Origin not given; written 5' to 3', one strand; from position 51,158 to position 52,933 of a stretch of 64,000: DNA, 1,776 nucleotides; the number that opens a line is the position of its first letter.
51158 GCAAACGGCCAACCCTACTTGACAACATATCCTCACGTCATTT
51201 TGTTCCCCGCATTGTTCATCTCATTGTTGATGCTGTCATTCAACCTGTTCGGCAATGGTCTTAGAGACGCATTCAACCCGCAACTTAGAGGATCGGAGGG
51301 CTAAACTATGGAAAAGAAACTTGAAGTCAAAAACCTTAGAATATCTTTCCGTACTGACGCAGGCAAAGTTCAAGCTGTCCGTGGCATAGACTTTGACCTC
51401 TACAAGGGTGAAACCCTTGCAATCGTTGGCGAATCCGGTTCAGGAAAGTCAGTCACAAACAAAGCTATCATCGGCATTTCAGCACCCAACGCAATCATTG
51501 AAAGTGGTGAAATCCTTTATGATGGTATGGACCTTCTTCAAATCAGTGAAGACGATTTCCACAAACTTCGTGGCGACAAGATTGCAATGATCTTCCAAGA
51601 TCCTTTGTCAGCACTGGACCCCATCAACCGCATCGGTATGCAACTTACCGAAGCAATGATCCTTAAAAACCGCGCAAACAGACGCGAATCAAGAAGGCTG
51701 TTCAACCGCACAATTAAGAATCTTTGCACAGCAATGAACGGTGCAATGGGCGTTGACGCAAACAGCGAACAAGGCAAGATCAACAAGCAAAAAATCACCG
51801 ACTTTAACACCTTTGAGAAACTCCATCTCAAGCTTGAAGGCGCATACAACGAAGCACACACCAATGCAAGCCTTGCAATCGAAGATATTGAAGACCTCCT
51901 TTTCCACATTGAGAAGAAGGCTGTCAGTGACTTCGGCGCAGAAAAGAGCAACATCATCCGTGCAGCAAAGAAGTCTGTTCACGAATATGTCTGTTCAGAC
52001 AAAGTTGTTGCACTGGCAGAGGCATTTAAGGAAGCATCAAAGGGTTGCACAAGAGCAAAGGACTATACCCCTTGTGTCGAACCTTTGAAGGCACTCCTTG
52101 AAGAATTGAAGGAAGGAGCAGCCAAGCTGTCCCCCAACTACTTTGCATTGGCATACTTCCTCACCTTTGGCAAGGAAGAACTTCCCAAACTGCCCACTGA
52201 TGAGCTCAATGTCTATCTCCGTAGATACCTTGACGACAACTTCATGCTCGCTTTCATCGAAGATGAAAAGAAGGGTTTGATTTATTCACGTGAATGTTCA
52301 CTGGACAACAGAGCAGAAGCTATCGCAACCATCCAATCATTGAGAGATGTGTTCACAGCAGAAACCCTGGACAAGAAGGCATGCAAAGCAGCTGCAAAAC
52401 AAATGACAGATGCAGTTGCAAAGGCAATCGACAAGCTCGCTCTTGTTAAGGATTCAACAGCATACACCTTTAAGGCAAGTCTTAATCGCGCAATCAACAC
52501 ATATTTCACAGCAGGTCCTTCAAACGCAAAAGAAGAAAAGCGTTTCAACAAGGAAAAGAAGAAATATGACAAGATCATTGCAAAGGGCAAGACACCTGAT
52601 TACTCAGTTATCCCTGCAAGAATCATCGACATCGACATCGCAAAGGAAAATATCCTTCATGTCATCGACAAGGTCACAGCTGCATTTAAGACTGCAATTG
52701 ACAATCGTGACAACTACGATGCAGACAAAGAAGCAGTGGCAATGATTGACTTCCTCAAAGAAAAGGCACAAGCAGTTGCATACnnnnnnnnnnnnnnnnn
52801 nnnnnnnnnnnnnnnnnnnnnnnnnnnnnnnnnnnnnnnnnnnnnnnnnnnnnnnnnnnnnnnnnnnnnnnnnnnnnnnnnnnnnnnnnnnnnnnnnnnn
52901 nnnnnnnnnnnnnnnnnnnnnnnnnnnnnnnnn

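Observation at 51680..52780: About 365-residue insertion inside the nucleotide-binding domain of the OppD-type ATPase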

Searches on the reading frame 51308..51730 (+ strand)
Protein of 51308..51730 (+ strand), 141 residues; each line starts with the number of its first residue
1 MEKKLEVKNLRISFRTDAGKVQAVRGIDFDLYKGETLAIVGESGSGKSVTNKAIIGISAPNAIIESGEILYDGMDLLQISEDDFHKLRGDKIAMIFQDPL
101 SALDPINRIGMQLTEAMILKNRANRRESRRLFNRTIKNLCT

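Call 56: search_solved_structures(query=window:51308-51730:+, show_alignments=5, max_evalue=1e-15)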
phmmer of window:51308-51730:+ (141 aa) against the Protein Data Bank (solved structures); distinct sequences matched with E-value up to 1e-15: 10.
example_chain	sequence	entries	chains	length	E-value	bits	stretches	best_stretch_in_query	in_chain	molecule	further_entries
8j5q_D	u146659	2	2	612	4.4e-40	140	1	3-130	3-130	Uncharacterized ABC transporter ATP-binding protein Rv1281c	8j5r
8j5s_D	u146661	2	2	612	5.1e-40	139.8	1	3-130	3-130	Uncharacterized ABC transporter ATP-binding protein Rv1281c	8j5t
8wd9_D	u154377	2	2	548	1.5e-36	128.6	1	5-127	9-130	Probable dipeptide-transport ATP-binding protein ABC transporter DppD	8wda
8wdb_D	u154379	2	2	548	1.6e-36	128.5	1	5-127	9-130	Probable dipeptide-transport ATP-binding protein ABC transporter DppD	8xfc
8z21_C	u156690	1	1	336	2.8e-28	101.8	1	4-128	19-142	Oligopeptide transport ATP-binding protein OppD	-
8z1v_C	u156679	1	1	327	6e-21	78.1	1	5-129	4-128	Dipeptide transport ATP-binding protein DppD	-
8z1w_C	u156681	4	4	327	6.3e-21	78.1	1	5-129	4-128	Dipeptide transport ATP-binding protein DppD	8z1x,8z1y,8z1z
8z1v_D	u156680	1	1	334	4.2e-17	65.7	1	21-130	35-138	Dipeptide transport ATP-binding protein DppF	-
8z1w_D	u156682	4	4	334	4.9e-17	65.5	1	21-130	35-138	Dipeptide transport ATP-binding protein DppF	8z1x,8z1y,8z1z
8z21_D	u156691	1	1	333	6.7e-16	61.8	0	6-128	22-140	Oligopeptide transport ATP-binding protein OppF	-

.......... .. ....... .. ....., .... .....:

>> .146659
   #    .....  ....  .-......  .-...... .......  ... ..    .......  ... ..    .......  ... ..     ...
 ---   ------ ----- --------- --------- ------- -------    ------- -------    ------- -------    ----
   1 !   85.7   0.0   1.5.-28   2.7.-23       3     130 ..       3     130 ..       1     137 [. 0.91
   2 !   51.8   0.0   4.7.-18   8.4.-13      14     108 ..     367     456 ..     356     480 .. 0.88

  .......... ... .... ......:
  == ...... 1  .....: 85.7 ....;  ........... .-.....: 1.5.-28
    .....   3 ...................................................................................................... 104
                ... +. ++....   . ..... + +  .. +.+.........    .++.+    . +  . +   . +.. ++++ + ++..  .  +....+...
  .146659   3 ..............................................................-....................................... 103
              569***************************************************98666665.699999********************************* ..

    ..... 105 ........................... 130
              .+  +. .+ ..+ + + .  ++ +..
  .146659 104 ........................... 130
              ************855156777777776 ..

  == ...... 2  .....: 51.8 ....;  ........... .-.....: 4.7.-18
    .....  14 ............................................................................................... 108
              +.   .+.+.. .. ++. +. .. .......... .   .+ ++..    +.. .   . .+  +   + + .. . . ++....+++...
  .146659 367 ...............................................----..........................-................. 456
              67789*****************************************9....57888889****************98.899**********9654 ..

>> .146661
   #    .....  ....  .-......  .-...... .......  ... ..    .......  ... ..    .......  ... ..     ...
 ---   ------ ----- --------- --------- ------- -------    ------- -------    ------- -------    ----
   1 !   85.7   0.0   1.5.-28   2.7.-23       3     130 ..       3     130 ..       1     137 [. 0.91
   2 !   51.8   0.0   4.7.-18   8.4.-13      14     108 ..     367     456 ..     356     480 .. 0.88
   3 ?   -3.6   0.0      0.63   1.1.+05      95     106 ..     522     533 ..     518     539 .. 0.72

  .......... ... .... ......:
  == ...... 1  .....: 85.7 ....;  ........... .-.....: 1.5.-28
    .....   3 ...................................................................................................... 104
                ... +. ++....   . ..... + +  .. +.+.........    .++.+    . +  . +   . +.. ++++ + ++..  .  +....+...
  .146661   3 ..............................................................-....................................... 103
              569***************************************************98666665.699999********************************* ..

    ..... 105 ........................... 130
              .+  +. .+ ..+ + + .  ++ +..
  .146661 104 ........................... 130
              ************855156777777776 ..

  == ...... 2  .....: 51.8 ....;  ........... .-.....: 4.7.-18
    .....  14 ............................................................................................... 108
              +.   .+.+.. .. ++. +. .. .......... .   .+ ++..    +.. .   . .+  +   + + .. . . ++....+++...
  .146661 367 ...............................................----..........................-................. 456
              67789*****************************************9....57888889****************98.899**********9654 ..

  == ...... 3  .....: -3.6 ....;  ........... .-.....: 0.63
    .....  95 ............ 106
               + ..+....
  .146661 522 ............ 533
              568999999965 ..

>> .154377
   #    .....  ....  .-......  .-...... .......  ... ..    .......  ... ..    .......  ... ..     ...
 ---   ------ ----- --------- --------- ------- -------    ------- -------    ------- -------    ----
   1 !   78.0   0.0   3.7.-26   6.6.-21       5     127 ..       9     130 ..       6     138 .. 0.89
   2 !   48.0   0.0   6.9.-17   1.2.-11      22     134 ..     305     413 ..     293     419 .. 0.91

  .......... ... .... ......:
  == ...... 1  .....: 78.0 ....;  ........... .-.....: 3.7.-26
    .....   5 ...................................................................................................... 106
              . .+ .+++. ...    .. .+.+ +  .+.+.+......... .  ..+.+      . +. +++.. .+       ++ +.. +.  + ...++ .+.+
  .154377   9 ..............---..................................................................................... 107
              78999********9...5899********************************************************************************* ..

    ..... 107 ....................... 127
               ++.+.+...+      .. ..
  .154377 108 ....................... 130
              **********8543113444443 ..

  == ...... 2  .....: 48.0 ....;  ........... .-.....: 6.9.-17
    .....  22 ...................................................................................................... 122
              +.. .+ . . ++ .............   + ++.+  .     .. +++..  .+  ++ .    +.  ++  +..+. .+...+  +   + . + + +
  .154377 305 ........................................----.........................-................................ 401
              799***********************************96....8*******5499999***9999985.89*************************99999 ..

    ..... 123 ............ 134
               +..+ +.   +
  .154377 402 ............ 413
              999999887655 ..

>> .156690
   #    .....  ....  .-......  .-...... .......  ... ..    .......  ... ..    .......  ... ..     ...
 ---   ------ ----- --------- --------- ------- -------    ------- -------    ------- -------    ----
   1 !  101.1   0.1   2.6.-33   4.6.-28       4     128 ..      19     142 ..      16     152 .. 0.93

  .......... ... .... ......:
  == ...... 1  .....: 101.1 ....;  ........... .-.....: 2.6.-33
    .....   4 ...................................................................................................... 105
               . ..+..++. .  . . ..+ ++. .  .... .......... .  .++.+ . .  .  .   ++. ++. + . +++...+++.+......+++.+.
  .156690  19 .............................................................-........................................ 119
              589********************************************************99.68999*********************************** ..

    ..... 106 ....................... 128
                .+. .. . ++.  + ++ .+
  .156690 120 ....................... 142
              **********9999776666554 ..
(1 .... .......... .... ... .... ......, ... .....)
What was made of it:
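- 51626..51658 (+): Helix after the Q-loop (aa 107-117). It carries E115, the equivalent of DppD E114, which forms a salt bridge with DppB at the coupling-helix-mediated contact. The helix runs on without a break into the insert. Alignment offset query 5-129 = DppD 4-128 (call 56).
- Checked: The N-terminal boundary is ambiguous by about 12 residues, because '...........' can also be aligned to the canonical loop (call 56).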

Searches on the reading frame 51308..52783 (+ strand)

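Call 32: search_protein_families(library=ncbifam, proteins=[window:51308-52783:+], max_evalue=10)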
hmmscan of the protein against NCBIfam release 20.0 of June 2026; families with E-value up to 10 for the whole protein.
window:51308-52783:+ (492 aa): 146 families (the best 25 are shown)
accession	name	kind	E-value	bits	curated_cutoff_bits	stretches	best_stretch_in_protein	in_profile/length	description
NF007010.1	PRK09473.1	subfamily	4.8e-34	117.5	575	1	5-128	2-124/318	oligopeptide ABC transporter ATP-binding protein OppD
NF011713.0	PRK15134.1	equivalog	4.4e-29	101.5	834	1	4-130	5-131/529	microcin C ABC transporter ATP-binding protein YejF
NF047576.1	opine_ATP_CntF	equivalog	1.7e-28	99.6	385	1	4-137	2-132/264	staphylopine uptake ABC transporter ATP-binding protein CntF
NF047578.1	opine_ATP_CntD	equivalog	3.6e-28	98.5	380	1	4-138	2-133/266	staphylopine uptake ABC transporter ATP-binding protein CntD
NF011674.0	PRK15093.1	equivalog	3e-26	92.3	627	1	5-117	4-116/330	putrescine export ABC transporter ATP-binding protein SapD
NF007613.0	PRK10261.1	equivalog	4.9e-26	91.3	1077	1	4-130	12-144/623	glutathione ABC transporter ATP-binding protein GsiA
NF043079.1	MMSYN1_0167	equivalog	1.7e-25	89.8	740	2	5-73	2-70/561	oligopeptide ABC transporter ATP-binding protein OppD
NF008246.0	PRK11022.1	equivalog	1.8e-24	86.4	541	1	5-130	4-129/326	dipeptide ABC transporter ATP-binding protein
TIGR02770.1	nickel_nikD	equivalog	1.5e-23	83.3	318.7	1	24-129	2-100/230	nickel import ATP-binding protein NikD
NF011659.0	PRK15079.1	equivalog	8.7e-22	77.3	540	1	4-117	20-128/334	murein tripeptide/oligopeptide ABC transporter ATP binding protein OppF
NF008453.0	PRK11308.1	subfamily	2.6e-20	72.9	408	1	15-130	29-139/334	dipeptide ABC transporter ATP-binding protein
NF043071.1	DppF_dipep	equivalog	1.3e-18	67.5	660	1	17-129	32-139/331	dipeptide ABC transporter ATP-binding subunit DppF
NF011692.0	PRK15112.1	equivalog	3.9e-18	66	452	1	1-139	2-137/269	putrescine export ABC transporter ATP-binding protein SapF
NF043078.1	MMSYN1_0168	equivalog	3.3e-16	59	800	1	2-59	2-59/649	oligopeptide ABC transporter ATP-binding protein OppF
NF007739.0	PRK10419.1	subfamily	1.8e-15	57.2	354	1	13-118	17-117/268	nickel ABC transporter ATP-binding protein NikE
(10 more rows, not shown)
